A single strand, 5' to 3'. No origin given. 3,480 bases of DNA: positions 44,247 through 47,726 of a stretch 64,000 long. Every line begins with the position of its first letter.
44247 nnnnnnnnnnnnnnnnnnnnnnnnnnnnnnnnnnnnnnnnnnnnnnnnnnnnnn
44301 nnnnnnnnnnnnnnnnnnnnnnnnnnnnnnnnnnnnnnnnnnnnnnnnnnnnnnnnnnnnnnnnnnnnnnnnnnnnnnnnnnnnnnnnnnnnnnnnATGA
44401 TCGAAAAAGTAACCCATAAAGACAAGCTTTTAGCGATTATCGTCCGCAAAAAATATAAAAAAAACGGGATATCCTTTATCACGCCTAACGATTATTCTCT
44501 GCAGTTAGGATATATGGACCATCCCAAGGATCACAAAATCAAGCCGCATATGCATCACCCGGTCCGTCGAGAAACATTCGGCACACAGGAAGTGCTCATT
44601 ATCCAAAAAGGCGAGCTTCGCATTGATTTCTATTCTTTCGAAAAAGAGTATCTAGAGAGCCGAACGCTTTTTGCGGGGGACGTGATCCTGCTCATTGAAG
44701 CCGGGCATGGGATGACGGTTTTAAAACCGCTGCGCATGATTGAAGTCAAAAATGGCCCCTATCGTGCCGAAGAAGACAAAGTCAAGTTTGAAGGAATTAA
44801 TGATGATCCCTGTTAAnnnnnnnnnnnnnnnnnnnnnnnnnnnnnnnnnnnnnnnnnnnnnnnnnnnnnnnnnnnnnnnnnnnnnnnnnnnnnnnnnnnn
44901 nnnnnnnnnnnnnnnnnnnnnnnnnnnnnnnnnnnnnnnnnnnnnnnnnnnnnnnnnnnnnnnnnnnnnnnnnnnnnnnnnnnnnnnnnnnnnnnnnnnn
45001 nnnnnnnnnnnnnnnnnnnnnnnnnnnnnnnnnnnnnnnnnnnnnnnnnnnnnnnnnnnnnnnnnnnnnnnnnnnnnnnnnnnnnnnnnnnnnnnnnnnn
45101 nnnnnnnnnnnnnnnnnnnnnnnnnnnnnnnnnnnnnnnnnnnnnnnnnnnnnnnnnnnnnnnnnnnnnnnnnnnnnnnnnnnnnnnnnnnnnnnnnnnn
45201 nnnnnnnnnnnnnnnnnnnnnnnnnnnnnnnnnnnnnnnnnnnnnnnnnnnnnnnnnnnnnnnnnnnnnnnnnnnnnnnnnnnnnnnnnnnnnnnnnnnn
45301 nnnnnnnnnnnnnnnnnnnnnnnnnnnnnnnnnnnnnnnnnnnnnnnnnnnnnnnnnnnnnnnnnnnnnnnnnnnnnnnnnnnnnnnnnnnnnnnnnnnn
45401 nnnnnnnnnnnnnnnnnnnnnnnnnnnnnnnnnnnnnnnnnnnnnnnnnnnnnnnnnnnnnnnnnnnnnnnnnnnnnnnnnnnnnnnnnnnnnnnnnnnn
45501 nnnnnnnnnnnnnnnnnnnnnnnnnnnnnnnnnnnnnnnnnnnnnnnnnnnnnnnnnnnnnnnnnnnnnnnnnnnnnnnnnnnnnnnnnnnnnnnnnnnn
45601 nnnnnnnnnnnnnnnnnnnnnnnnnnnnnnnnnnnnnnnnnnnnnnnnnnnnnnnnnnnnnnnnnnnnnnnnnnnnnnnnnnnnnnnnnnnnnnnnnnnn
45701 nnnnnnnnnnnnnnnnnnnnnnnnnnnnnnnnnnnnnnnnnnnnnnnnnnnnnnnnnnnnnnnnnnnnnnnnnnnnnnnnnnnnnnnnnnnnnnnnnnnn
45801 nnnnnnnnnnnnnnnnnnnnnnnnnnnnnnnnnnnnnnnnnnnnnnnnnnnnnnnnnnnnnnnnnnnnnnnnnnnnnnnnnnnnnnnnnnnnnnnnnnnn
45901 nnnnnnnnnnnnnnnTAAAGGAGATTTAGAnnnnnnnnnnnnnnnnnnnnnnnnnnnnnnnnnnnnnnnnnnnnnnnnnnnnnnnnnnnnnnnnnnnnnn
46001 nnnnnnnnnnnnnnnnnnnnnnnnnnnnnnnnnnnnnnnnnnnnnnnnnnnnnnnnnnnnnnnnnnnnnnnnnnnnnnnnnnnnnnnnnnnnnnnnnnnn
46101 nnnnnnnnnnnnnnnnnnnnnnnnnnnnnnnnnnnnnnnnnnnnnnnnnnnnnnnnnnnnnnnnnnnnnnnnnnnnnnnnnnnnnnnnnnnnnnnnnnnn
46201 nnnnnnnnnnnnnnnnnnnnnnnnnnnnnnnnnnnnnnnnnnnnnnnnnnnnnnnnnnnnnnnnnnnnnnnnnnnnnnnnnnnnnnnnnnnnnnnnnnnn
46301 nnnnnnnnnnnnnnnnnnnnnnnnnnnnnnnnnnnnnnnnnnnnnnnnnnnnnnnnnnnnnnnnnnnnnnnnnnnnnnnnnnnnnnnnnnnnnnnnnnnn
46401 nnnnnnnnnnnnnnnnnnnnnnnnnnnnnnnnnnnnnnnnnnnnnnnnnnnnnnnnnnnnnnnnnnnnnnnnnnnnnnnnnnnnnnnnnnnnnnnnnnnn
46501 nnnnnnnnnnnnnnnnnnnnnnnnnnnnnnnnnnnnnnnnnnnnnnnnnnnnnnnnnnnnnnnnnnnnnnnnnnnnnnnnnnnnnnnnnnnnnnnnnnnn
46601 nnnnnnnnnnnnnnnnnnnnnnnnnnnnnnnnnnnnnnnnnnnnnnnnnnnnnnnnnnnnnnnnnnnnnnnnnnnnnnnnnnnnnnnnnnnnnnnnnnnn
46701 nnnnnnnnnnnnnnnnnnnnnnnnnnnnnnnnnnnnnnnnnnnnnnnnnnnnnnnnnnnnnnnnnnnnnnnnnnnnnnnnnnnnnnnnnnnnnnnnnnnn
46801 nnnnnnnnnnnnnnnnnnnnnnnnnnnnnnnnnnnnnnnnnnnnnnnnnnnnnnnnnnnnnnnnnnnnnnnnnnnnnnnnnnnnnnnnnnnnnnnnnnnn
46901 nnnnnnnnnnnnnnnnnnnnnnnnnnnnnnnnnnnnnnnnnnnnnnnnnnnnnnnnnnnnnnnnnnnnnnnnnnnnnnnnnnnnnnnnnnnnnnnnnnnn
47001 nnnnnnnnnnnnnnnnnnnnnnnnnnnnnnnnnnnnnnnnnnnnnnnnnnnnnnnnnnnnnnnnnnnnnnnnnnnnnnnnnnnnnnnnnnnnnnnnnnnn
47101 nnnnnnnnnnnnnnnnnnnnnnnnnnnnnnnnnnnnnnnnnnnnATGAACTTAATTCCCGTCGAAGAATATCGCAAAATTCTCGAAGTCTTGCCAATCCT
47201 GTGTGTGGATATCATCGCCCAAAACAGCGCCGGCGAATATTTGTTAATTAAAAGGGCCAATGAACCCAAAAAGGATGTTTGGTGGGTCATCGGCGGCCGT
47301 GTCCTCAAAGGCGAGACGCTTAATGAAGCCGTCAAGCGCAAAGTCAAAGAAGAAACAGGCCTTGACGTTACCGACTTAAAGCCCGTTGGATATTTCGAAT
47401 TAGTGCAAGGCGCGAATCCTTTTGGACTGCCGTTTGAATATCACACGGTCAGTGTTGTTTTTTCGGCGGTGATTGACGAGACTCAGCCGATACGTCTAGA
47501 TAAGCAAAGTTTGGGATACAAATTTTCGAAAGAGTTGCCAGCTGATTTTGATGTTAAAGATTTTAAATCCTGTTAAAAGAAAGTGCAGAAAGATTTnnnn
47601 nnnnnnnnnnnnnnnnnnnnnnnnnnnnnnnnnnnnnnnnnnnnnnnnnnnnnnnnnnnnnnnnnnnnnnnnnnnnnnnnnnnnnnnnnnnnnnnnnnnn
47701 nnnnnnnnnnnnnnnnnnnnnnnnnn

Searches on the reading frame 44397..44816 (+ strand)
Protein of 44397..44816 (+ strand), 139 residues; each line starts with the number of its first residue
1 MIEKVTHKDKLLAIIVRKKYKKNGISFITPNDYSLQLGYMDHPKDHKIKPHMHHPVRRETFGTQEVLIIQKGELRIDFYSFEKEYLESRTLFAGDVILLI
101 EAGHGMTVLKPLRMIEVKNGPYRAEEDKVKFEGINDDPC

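Call 9: search_protein_families(library=pfam, proteins=[window:44397-44816:+], max_evalue=0.0001)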
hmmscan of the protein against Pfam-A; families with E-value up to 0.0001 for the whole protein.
window:44397-44816:+ (139 aa): 0 families

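Call 11: search_protein_families(library=ncbifam, proteins=[window:44397-44816:+], max_evalue=0.01)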
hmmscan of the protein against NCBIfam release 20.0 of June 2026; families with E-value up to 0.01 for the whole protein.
window:44397-44816:+ (139 aa): 1 family
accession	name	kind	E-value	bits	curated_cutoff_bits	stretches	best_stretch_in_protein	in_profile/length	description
TIGR04366.1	cupin_WbuC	subfamily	1.6e-07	31.3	42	1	42-129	41-126/132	WbuC family cupin fold metalloprotein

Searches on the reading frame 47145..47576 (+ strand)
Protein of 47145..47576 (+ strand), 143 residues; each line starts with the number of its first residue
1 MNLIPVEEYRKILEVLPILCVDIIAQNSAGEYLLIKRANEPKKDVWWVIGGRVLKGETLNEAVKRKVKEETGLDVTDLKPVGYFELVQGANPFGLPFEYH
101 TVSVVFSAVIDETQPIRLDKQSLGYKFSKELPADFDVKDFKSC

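Call 9: search_protein_families(library=pfam, proteins=[window:47145-47576:+], max_evalue=0.0001)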
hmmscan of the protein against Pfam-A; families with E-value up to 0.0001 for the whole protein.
window:47145-47576:+ (143 aa): 1 family
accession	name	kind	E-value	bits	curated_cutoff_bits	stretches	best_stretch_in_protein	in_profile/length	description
PF00293.34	NUDIX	-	1.2e-15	58.2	21.1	1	20-119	5-104/134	NUDIX domain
